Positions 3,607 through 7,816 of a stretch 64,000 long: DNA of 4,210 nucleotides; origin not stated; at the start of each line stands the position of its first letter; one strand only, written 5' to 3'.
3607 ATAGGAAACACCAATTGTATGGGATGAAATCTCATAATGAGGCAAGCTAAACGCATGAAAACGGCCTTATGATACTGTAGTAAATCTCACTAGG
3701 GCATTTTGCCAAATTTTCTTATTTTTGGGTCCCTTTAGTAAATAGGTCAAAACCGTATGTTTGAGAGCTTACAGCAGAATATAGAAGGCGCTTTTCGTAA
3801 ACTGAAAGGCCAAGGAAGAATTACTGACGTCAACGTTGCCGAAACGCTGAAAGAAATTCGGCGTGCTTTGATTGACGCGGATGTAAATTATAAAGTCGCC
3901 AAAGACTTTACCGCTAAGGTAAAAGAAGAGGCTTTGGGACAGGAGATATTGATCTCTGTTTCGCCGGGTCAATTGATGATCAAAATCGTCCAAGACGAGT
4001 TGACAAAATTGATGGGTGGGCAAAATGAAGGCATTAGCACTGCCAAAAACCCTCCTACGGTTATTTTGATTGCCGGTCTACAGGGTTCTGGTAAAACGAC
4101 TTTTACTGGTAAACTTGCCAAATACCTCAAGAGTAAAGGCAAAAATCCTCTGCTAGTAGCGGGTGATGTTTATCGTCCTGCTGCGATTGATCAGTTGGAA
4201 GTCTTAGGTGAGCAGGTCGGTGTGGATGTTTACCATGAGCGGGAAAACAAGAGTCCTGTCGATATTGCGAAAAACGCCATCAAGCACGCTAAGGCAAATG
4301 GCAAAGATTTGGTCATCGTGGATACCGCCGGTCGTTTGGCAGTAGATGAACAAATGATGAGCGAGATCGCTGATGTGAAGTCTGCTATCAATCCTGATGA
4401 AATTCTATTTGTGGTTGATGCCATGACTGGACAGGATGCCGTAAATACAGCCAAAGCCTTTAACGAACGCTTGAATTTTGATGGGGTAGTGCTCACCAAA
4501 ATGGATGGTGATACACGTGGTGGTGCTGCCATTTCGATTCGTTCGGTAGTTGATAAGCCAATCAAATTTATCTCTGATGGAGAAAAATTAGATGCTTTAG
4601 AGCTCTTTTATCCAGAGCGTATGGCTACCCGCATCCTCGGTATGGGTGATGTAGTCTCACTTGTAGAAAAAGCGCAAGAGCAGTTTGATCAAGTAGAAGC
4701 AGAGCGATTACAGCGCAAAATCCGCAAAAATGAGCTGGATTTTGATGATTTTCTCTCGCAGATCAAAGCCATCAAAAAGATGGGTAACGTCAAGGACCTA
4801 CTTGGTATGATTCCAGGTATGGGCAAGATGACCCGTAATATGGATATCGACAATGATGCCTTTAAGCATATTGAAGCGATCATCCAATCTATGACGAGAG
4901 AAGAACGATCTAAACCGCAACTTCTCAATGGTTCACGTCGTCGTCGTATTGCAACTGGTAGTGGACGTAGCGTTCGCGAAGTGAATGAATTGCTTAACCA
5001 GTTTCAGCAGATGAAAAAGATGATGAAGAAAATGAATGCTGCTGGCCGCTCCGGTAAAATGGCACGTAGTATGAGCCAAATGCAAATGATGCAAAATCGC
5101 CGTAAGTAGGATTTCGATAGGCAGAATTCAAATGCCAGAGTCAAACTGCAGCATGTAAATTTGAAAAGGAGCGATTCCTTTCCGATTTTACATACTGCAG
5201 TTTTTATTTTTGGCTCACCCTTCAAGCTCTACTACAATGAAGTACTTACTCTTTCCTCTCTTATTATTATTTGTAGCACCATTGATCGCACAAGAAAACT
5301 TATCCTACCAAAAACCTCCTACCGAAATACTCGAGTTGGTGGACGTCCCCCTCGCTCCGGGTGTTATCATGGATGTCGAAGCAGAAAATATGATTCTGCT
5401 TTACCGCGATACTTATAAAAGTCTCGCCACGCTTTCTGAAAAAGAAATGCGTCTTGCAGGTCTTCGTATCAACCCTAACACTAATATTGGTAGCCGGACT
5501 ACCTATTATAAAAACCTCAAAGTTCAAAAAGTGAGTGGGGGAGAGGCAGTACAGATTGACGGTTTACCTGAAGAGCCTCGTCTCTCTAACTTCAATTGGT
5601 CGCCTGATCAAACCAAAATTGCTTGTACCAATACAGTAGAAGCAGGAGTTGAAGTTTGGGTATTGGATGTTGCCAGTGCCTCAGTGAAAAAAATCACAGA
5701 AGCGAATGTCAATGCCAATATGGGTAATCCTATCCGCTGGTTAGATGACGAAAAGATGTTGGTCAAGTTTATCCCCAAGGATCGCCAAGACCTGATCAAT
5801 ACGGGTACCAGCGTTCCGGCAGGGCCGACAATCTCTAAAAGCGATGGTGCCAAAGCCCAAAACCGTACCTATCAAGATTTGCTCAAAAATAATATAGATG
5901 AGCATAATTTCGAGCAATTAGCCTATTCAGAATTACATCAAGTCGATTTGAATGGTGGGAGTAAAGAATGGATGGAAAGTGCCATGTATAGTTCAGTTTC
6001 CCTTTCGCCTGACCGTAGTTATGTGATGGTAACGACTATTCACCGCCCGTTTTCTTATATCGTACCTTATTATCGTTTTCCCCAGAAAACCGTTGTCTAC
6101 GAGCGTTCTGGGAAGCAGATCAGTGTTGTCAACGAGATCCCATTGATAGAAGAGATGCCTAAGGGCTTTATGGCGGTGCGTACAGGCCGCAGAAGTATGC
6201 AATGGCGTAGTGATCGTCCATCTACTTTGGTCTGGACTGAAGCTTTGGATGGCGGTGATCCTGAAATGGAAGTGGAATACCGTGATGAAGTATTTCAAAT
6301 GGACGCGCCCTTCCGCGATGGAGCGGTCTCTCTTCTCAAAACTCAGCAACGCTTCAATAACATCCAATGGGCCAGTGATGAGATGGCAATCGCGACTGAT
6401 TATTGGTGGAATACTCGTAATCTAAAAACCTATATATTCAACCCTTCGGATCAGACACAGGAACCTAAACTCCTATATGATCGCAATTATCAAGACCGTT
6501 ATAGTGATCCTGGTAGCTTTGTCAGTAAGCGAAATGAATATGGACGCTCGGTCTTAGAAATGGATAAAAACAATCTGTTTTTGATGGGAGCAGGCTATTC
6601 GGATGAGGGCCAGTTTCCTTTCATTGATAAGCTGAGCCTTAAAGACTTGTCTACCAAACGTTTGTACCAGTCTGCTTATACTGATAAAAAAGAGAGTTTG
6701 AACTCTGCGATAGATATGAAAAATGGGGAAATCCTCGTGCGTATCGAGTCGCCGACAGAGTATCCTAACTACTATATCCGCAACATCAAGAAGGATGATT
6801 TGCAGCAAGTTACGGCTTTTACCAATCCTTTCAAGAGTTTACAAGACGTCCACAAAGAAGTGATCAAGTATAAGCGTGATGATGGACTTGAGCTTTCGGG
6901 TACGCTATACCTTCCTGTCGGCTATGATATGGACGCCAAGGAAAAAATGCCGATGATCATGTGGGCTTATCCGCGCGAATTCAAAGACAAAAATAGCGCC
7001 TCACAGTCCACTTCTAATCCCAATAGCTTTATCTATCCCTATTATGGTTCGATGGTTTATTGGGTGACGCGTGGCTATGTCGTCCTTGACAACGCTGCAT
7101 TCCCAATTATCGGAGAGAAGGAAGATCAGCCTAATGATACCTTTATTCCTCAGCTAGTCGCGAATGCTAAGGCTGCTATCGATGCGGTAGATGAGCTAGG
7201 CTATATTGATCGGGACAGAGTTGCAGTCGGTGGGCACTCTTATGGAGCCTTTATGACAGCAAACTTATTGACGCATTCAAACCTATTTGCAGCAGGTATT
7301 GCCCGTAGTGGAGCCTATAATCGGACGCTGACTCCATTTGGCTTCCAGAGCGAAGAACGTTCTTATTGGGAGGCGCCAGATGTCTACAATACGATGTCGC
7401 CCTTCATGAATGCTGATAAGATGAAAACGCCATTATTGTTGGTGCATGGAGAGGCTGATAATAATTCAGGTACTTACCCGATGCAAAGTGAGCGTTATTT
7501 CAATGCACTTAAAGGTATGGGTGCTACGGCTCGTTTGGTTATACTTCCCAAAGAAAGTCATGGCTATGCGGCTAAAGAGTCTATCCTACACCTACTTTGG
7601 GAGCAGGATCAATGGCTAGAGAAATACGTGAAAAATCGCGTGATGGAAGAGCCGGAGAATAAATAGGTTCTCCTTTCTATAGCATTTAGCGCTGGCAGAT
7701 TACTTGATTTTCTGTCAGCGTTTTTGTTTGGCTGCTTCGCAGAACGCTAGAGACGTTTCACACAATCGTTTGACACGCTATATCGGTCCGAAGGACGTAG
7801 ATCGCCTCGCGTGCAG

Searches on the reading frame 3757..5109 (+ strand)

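Call 66: search_protein_families(library=pfam, proteins=[window:3757-5109:+], max_evalue=0.0001)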
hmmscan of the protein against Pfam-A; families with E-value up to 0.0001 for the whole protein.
window:3757-5109:+ (450 aa): 9 families
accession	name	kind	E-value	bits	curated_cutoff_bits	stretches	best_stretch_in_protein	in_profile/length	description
PF00448.28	SRP54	-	1.3e-76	257.1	22.7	1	100-295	1-196/196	SRP54-type protein, GTPase domain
PF02978.25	SRP_SPB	-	6.5e-35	119.8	27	1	327-423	2-91/91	Signal peptide binding domain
PF02881.24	SRP54_N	-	2e-21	76.4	22.4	1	5-82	1-75/75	SRP54-type protein, helical bundle domain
PF06414.18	Zeta_toxin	-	8.5e-08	32.3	22.3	1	96-191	12-103/199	Zeta toxin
PF13207.12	AAA_17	-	1.5e-06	29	27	1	107-219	2-108/136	AAA domain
PF02492.25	cobW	-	5e-06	26.7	20.7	1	102-251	2-155/180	CobW/HypB/UreG, nucleotide-binding domain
PF01583.26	APS_kinase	-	6.8e-05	23.4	21.1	0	101-142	3-44/152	Adenylylsulphate kinase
PF16575.11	CLP1_P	-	7.7e-05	23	26.6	0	108-139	2-33/188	mRNA cleavage and polyadenylation factor CLP1 P-loop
PF01656.29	CbiA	-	9e-05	22.9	25.4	1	110-254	9-88/125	CobQ/CobB/MinD/ParA nucleotide binding domain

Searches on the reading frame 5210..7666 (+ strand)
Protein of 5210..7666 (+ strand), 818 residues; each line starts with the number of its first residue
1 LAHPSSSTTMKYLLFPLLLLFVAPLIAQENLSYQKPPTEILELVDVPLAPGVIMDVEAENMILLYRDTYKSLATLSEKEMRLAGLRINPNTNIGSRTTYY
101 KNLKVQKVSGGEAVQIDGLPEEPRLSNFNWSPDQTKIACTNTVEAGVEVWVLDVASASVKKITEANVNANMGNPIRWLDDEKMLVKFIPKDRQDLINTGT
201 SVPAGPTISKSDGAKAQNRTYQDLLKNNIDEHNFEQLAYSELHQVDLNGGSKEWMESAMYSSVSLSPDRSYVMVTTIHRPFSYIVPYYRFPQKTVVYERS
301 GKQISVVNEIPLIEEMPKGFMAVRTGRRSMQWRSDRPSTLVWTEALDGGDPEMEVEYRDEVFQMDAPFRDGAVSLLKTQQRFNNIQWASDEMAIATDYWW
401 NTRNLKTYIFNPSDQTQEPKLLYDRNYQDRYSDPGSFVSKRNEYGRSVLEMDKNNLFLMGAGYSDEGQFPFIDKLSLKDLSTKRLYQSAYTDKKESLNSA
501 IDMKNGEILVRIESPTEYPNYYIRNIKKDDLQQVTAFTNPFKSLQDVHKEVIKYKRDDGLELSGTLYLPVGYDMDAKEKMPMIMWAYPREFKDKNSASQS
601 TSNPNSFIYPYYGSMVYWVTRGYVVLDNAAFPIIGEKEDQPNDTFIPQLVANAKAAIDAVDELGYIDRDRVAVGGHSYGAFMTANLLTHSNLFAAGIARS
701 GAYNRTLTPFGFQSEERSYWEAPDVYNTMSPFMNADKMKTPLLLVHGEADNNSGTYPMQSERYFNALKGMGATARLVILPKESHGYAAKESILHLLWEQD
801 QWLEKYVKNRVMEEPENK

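Call 66: search_protein_families(library=pfam, proteins=[window:5210-7666:+], max_evalue=0.0001)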
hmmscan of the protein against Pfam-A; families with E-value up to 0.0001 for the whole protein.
window:5210-7666:+ (818 aa): 3 families
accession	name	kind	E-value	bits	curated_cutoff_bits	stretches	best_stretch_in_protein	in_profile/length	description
PF00326.27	Peptidase_S9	-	2.9e-26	92.7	22.6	1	655-809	50-212/213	Prolyl oligopeptidase family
PF02129.25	Peptidase_S15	-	2e-08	34.7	23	1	558-688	1-114/262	X-Pro dipeptidyl-peptidase (S15 family)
PF01738.24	DLH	-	9.2e-05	22.6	21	0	648-792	76-194/217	Dienelactone hydrolase family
